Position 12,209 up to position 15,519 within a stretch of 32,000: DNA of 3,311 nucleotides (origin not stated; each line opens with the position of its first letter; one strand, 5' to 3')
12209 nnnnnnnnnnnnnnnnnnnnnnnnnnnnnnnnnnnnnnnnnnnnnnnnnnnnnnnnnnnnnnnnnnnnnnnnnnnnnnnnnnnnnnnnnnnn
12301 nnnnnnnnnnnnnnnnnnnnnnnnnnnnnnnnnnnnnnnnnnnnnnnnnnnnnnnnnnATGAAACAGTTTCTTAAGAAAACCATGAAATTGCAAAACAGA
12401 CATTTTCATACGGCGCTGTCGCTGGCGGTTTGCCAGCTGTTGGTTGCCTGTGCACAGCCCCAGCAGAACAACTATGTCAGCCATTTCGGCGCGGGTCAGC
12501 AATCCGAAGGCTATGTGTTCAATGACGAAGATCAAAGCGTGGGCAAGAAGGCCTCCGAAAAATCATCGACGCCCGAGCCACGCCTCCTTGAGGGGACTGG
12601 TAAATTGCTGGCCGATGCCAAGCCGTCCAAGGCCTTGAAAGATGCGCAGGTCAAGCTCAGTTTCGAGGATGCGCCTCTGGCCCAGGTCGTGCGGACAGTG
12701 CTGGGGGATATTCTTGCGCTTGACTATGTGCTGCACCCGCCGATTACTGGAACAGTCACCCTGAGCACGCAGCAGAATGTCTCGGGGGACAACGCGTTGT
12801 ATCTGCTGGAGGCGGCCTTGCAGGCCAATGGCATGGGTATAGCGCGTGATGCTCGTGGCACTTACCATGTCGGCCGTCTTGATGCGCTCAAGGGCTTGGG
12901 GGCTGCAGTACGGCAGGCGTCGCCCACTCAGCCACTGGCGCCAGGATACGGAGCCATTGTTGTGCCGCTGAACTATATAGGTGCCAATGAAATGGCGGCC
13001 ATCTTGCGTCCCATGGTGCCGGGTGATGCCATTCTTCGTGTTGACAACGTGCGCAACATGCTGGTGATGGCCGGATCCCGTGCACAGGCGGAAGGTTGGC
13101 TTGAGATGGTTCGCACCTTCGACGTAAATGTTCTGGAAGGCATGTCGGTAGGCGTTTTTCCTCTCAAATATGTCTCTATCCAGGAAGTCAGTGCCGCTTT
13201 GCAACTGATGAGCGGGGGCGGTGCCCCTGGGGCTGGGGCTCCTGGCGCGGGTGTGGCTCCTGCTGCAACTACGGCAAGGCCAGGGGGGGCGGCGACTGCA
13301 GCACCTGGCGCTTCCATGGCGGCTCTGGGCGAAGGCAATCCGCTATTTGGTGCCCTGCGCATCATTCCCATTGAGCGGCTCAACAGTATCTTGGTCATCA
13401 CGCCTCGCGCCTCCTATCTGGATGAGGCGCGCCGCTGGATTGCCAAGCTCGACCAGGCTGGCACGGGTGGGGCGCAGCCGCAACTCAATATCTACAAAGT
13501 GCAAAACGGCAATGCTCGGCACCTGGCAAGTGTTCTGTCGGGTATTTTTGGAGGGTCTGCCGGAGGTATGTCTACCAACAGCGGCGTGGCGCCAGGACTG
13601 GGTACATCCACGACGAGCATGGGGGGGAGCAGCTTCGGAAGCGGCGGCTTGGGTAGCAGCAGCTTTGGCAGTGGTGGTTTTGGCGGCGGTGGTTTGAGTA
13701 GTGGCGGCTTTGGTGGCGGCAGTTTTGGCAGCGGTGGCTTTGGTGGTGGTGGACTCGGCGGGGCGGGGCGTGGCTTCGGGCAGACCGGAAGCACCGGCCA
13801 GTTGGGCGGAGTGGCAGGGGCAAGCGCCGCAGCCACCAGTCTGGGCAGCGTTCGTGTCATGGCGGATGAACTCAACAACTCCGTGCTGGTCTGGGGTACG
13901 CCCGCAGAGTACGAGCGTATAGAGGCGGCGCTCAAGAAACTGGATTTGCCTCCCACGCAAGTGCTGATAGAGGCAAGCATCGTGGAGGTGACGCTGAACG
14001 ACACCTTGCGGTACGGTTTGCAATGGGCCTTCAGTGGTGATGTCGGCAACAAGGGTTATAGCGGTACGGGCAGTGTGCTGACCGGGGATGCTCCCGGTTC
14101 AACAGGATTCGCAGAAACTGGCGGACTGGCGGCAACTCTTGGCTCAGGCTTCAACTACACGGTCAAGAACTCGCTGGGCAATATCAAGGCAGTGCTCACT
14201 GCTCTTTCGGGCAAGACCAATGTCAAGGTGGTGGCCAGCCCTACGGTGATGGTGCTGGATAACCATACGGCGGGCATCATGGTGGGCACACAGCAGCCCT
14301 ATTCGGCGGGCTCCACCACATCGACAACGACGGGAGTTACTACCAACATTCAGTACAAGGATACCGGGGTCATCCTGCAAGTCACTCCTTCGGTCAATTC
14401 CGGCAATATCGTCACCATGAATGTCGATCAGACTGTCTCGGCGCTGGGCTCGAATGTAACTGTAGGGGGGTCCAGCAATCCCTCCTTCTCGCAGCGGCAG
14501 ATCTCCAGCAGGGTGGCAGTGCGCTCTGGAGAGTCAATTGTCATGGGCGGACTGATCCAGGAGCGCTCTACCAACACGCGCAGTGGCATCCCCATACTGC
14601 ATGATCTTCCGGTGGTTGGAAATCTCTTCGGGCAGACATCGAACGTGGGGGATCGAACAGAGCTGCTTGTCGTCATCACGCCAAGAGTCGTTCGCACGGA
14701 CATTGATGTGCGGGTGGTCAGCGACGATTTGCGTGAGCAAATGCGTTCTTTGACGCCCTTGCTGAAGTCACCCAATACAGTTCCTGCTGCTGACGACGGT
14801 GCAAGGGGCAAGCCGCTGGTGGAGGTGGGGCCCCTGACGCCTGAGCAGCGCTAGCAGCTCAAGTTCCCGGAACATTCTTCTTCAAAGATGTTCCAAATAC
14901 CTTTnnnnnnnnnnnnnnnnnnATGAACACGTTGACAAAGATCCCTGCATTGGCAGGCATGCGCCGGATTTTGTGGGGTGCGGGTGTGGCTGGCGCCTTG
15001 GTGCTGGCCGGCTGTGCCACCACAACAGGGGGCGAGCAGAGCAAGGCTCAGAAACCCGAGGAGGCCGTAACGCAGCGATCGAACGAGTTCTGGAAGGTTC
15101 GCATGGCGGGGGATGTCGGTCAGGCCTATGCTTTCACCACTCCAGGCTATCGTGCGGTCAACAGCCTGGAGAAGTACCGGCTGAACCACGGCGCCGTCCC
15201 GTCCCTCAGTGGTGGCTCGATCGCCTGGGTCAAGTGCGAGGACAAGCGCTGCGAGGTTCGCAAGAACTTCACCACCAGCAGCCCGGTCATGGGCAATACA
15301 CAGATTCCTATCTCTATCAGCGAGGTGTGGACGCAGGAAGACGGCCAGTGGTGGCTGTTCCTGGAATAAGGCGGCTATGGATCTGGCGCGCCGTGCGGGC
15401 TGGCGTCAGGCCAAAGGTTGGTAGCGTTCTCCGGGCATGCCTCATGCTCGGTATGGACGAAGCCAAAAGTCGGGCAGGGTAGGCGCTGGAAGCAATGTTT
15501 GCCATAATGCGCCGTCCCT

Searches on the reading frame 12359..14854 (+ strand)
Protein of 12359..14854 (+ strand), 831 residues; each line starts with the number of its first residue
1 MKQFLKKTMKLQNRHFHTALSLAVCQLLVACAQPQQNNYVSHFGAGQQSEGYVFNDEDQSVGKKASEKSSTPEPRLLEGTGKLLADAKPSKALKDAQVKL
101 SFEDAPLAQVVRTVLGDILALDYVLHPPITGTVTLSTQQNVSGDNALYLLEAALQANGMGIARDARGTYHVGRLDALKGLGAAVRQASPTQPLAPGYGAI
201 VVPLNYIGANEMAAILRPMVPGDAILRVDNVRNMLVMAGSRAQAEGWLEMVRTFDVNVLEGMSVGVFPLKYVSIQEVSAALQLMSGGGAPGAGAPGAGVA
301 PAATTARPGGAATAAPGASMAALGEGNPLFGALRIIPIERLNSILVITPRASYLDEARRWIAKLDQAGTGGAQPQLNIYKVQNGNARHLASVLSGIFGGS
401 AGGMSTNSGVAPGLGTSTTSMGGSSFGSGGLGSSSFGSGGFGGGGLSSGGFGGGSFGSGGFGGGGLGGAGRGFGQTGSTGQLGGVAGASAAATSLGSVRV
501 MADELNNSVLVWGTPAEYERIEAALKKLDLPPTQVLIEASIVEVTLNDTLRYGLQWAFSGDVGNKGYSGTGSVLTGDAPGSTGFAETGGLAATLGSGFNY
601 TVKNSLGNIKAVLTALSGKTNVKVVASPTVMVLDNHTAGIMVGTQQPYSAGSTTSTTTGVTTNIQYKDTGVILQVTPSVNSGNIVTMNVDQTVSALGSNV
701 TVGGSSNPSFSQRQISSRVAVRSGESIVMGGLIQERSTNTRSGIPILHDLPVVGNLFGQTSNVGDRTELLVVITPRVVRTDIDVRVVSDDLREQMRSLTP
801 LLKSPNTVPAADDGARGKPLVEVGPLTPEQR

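Call 5: search_protein_families(library=pfam, proteins=[window:12359-14854:+], max_evalue=0.01)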
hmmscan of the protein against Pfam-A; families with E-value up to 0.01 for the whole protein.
window:12359-14854:+ (831 aa): 3 families
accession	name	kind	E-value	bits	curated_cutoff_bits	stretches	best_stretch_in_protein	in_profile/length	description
PF00263.26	Secretin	-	4.4e-50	170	27.5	1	615-779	1-169/169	Bacterial type II and III secretion system protein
PF03958.22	Secretin_N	-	6.4e-33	113.2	28.2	3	265-368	2-67/69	Bacterial type II/III secretion system short domain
PF21305.2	type_II_gspD_N0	-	2.4e-07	31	27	1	100-169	1-69/71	GspD-like, N0 domain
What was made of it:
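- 12359..14854 (+): gspD secretin. It has a lipobox-like LVAC near the N-terminus and an 83-residue Gly/Ser/FG-rich insert at residues 405-487. Secretin, Secretin_N and N0 domains (call 5).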

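Call 10: search_protein_families(library=ncbifam, proteins=[window:12359-14854:+], max_evalue=0.01)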
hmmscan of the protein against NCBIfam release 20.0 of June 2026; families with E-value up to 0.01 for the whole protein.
window:12359-14854:+ (831 aa): 9 families
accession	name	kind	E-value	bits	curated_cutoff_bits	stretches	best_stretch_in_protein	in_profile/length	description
TIGR02517.1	type_II_gspD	equivalog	2.9e-134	448.8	351.35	1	100-788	1-600/600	type II secretion system secretin GspD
TIGR02515.1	IV_pilus_PilQ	subfamily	1.5e-55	188.9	284.35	1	499-778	136-427/428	type IV pilus secretin PilQ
TIGR02519.1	pilus_MshL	equivalog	4.7e-45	153.8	250.2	1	509-778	10-290/290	pilus (MSHA type) biogenesis protein MshL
NF010083.0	PRK13568.1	equivalog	1.5e-35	122.8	554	1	495-779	151-418/419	DNA uptake porin HofQ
TIGR02516.1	type_III_yscC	equivalog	1.7e-35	122.5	238.45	1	492-779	193-462/463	type III secretion system outer membrane ring subunit SctC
NF007851.2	PRK10560.1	exception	7e-32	110.7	598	1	499-780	145-411/412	DNA uptake porin HofQ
NF011873.0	PRK15346.1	equivalog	1e-18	67.3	524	1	494-763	232-479/499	EscC/YscC/HrcC family type III secretion system outer membrane ring protein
NF042912.1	Amuc_1098_fam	equivalog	9.8e-16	57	750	1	696-778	714-796/805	Amuc_1098 family type IV pilus outer membrane protein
TIGR02520.1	pilus_B_mal_scr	equivalog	5.6e-08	31.8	287.65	1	448-775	183-511/513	PilN family type IVB pilus formation outer membrane protein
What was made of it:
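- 12359..14854 (+): TIGR02517 449 bits (call 10).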

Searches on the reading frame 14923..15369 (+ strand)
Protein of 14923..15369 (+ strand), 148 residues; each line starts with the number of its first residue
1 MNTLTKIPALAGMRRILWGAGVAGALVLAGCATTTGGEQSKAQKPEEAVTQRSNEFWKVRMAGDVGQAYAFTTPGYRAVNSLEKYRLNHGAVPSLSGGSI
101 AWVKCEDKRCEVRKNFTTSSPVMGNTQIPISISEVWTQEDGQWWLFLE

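Call 5: search_protein_families(library=pfam, proteins=[window:14923-15369:+], max_evalue=0.01)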
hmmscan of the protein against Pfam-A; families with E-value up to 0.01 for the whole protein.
window:14923-15369:+ (148 aa): 0 families

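Call 10: search_protein_families(library=ncbifam, proteins=[window:14923-15369:+], max_evalue=0.01)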
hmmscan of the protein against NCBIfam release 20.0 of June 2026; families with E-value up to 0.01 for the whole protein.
window:14923-15369:+ (148 aa): 0 families
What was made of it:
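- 14923..15369 (+): A conserved outer-membrane-type lipoprotein with an NTF2-like fold and unknown role. It always lies between gspD and npdA. No Pfam or NCBIfam hit (calls 5, 10).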

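Call 27: find_homologous_proteins(query=window:14923-15369:+)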
Query window:14923-15369:+ (148 aa): 7 proteins with E <= 0.001 among 71 candidates.
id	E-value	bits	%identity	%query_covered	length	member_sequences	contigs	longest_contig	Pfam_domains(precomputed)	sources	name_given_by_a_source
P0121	1.3e-93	329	97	100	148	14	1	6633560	-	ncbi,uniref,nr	ncbi:hypothetical protein [Delftia tsuruhatensis]|uniref:Lipoprotein n=1 Tax=Delftia tsuruhatensis T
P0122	2.2e-81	289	86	100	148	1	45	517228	-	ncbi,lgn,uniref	ncbi:hypothetical protein [Delftia tsuruhatensis]|uniref:hypothetical protein n=1 Tax=Delftia tsuruh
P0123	1.8e-59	218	70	100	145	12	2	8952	-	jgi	jgi:hypothetical protein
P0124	9.6e-53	196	65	90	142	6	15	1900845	-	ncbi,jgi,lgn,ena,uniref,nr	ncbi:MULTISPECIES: hypothetical protein [unclassified Delftia]|uniref:hypothetical protein n=1 Tax=u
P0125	2.2e-52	195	61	100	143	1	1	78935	-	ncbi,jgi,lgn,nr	ncbi:MAG: hypothetical protein LBI66_00835 [Burkholderiaceae bacterium]|jgi:hypothetical protein|nr:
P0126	5.5e-50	187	63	90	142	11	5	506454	-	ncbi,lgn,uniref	ncbi:hypothetical protein [Delftia sp. WSY_14]|uniref:hypothetical protein n=1 Tax=unclassified Delf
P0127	4.8e-44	168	69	70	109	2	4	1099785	-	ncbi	-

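Call 30: find_homologous_proteins(query=A2)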
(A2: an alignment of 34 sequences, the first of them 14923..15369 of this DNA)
Query A2 (34 sequences) (148 aa, profile of the alignment): 36 proteins with E <= 0.001 among 4387 candidates.
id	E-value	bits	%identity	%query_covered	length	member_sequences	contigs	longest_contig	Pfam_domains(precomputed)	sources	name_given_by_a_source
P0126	1.3e-45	172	63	90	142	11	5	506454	-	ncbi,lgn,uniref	ncbi:hypothetical protein [Delftia sp. WSY_14]|uniref:hypothetical protein n=1 Tax=unclassified Delf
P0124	2.3e-44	168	65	90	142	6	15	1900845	-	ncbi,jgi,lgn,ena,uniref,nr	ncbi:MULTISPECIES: hypothetical protein [unclassified Delftia]|uniref:hypothetical protein n=1 Tax=u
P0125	4.7e-44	167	61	100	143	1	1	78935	-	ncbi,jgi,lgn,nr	ncbi:MAG: hypothetical protein LBI66_00835 [Burkholderiaceae bacterium]|jgi:hypothetical protein|nr:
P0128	3.0e-42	162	36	91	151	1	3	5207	-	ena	-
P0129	3.0e-42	162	35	82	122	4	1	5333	-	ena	-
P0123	9.6e-42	160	70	100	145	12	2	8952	-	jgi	jgi:hypothetical protein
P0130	1.7e-41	159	37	69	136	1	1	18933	-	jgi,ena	jgi:hypothetical protein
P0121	2.7e-41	158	97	100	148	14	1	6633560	-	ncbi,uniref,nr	ncbi:hypothetical protein [Delftia tsuruhatensis]|uniref:Lipoprotein n=1 Tax=Delftia tsuruhatensis T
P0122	4.7e-41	158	86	100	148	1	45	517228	-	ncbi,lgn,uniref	ncbi:hypothetical protein [Delftia tsuruhatensis]|uniref:hypothetical protein n=1 Tax=Delftia tsuruh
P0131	5.8e-41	157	29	89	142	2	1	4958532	-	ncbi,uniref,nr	ncbi:hypothetical protein J5J83_14050 [Azoarcus sp. L1K30]|uniref:hypothetical protein n=1 Tax=Azoar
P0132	2.1e-40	156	28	72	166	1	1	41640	-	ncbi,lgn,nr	ncbi:MAG: hypothetical protein Q4G71_07100 [Pseudomonadota bacterium]|nr:hypothetical protein [Pseud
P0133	3.2e-40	155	35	84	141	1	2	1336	-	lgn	-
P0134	2.3e-39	152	36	98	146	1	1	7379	-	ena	-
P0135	6.1e-39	151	36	79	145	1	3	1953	-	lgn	-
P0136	9.4e-39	150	30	69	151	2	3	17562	-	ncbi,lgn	-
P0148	5.2e-32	128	36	94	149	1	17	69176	-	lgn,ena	-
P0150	1.1e-31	127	26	92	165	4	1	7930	-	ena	-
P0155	1.8e-23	101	23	64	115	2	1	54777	-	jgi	-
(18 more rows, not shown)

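Call 41: predict_structure(alignment_id=A3)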
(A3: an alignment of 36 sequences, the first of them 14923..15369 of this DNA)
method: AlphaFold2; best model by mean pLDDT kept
length: 148 residues; sequences in the alignment: 36
mean_pLDDT: 81.0   pTM: 0.68
mean pLDDT of the five models: 81.0, 80.8, 80.8, 80.8, 80.7
residues with pLDDT >= 90: 95; 70-90: 11; 50-70: 5; < 50: 37
segments of 3 or more residues with pLDDT < 50: 1-3, 8-39
pLDDT, mean of each block of 10 residues (from residue 1): 44 42 42 47 87 98 98 98 97 92 97 95 88 97 95
secondary structure, 60 per line:
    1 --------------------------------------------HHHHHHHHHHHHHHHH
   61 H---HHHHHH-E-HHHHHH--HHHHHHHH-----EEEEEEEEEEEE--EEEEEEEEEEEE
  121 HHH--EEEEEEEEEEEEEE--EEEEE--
elements in order: H45-61 H65-70 H74-79 H82-89 E95-106 E109-120 E126-139 E142-146
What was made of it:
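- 14923..15369 (+): AF2 core pLDDT above 90 (call 41).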

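Call 45: fold_search(model_id=the predicted structure, library=pdb)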
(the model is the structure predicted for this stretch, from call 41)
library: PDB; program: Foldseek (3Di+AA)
matches with E <= 10: 1321; with E <= 0.001: 16
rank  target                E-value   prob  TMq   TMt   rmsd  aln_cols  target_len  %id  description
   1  5m18_A                4.0e-05  1.00  0.48  0.13   3.9       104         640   12  Crystal structure of PBP2a from MRSA in the presence of Cefepime ligand (released 2017-02-08)
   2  4cpk_A                6.2e-05  1.00  0.47  0.13   3.9       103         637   13  Crystal structure of PBP2a double clinical mutant N146K-E150K from MRSA (released 2014-09-10)
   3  4bl3_A                7.0e-05  1.00  0.46  0.13   3.9       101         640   13  Crystal structure of PBP2a clinical mutant N146K from MRSA (released 2014-05-21)
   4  1mwr_A                2.0e-04  1.00  0.42  0.13   4.1       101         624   15  Structure of SeMet Penicillin binding protein 2a from methicillin resistant Staphylococcus aureus strain 27r (trigonal (released 2002-11-06)
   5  5iep                  2.8e-04  1.00  0.44  0.52   4.8       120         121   18  Structure of CDL2.3b, a computationally designed Vitamin-D3 binder (released 2017-03-01)
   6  8f3f                  3.8e-04  1.00  0.47  0.13   4.3       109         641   18  Crystal structure of Penicillin Binding Protein 5 (PBP5) T485M variant apo form from Enterococcus faecium (released 2023-07-05)
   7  3hx8_A                4.3e-04  1.00  0.49  0.56   5.9       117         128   19  Crystal structure of putative ketosteroid isomerase (NP_103587.1) from Mesorhizobium loti at 1.45 A resolution (released 2009-07-07)
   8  3k7c_A                4.6e-04  1.00  0.51  0.67   3.5       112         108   12  Crystal structure of Putative NTF2-like transpeptidase (NP_281412.1) from CAMPYLOBACTER JEJUNI at 2.00 A resolution (released 2009-11-03)
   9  8f3j                  4.9e-04  1.00  0.47  0.13   4.3       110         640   20  Crystal structure of Penicillin Binding Protein 5 (PBP5) T485A variant apo form from Enterococcus faecium (released 2023-07-05)
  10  6of8_G                4.9e-04  1.00  0.46  0.53   5.8       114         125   13  Structure of Thr354Asn, Glu355Gln, Thr412Asn, Ile414Met, Ile464His, and Phe467Met mutant human CamKII-alpha hub domain (released 2019-04-17)
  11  7bn9_A                5.2e-04  1.00  0.49  0.13   3.7       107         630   10  Crystal Structure of Bacillus subtilis Penicillin Binding Protein 3 (released 2022-03-02)
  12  1mwu_B                5.5e-04  1.00  0.45  0.13   4.0        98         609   13  Structure of methicillin acyl-Penicillin binding protein 2a from methicillin resistant Staphylococcus aureus strain 27 (released 2002-11-06)
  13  3hx8_C                5.5e-04  1.00  0.44  0.50   5.8       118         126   14  Crystal structure of putative ketosteroid isomerase (NP_103587.1) from Mesorhizobium loti at 1.45 A resolution (released 2009-07-07)
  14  3hx8_B                6.6e-04  1.00  0.44  0.50   5.7       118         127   14  Crystal structure of putative ketosteroid isomerase (NP_103587.1) from Mesorhizobium loti at 1.45 A resolution (released 2009-07-07)
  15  1mwr_B                7.5e-04  1.00  0.41  0.12   4.1        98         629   15  Structure of SeMet Penicillin binding protein 2a from methicillin resistant Staphylococcus aureus strain 27r (trigonal (released 2002-11-06)
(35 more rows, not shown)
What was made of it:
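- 14923..15369 (+): Foldseek finds NTF2-like hits at about E=4e-5 (call 45).
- On T2SS pilotin (PulS/OutS or AspS): The predicted fold is an NTF2-like alpha+beta cone (calls 41, 45).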

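Call 73: find_encoding_contigs(protein=P0155, flank=10000, max_places=1)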
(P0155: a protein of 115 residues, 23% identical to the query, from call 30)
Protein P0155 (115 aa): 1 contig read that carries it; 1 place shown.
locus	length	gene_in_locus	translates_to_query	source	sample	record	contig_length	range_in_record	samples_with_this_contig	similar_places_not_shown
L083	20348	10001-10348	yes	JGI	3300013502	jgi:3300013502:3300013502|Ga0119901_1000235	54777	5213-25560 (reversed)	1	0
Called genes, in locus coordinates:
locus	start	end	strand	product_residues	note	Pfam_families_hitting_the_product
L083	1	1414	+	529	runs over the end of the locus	PF05157:MshEN, PF00437:T2SSE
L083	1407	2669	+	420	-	PF28597:T2SSF_N, PF00482:T2SSF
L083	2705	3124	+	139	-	PF07963:N_methyl, PF08334:T2SSG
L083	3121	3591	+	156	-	PF07963:N_methyl, PF12019:GspH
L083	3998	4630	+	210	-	PF07963:N_methyl (weak)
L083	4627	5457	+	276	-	-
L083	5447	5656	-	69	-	-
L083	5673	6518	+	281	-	PF05137:PilN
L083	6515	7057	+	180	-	PF10741:T2SSM_b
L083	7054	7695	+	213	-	-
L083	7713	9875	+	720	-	PF21305:type_II_gspD_N0 (faint), PF03958:Secretin_N, PF00263:Secretin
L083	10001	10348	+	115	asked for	-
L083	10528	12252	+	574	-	-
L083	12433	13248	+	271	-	PF13145:Rotamase_2, PF13616:Rotamase_3, PF00639:Rotamase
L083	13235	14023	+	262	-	PF01061:ABC2_membrane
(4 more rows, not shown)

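Call 74: find_encoding_contigs(protein=P0148, flank=10000, max_places=1)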
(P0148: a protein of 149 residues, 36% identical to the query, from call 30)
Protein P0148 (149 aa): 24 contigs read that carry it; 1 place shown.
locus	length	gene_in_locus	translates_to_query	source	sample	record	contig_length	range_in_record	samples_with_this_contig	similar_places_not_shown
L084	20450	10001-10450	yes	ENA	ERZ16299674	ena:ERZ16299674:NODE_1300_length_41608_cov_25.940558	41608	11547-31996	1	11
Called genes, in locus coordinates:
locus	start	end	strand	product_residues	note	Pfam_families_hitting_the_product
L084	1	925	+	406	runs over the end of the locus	PF28597:T2SSF_N, PF00482:T2SSF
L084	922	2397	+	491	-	-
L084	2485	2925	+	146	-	PF07963:N_methyl, PF08334:T2SSG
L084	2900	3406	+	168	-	PF07963:N_methyl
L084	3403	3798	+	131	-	PF07963:N_methyl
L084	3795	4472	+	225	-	PF07963:N_methyl (weak)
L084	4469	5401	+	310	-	-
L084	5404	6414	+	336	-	PF05137:PilN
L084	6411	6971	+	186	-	PF10741:T2SSM_b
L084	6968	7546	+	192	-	-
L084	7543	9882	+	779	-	PF21305:type_II_gspD_N0, PF03958:Secretin_N, PF00263:Secretin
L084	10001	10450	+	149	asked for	-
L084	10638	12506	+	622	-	-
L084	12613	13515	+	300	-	PF13145:Rotamase_2, PF13616:Rotamase_3, PF00639:Rotamase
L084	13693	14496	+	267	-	PF01061:ABC2_membrane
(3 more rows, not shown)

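Call 75: find_encoding_contigs(protein=P0150, flank=10000, max_places=1)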
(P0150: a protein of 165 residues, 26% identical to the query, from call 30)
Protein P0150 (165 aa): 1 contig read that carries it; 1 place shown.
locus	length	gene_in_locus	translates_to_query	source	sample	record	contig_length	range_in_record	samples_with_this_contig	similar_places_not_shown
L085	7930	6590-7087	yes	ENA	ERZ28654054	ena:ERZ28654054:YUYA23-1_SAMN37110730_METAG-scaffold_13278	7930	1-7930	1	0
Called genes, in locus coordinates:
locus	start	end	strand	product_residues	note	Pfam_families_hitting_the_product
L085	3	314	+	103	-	?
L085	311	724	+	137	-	PF07963:N_methyl (weak)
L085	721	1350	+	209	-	PF07963:N_methyl (weak)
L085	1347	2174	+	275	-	-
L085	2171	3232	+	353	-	PF05137:PilN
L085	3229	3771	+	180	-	PF10741:T2SSM_b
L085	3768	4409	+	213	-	-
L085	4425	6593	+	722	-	PF21305:type_II_gspD_N0 (faint), PF03958:Secretin_N, PF00263:Secretin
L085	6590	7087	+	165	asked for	-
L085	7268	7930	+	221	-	?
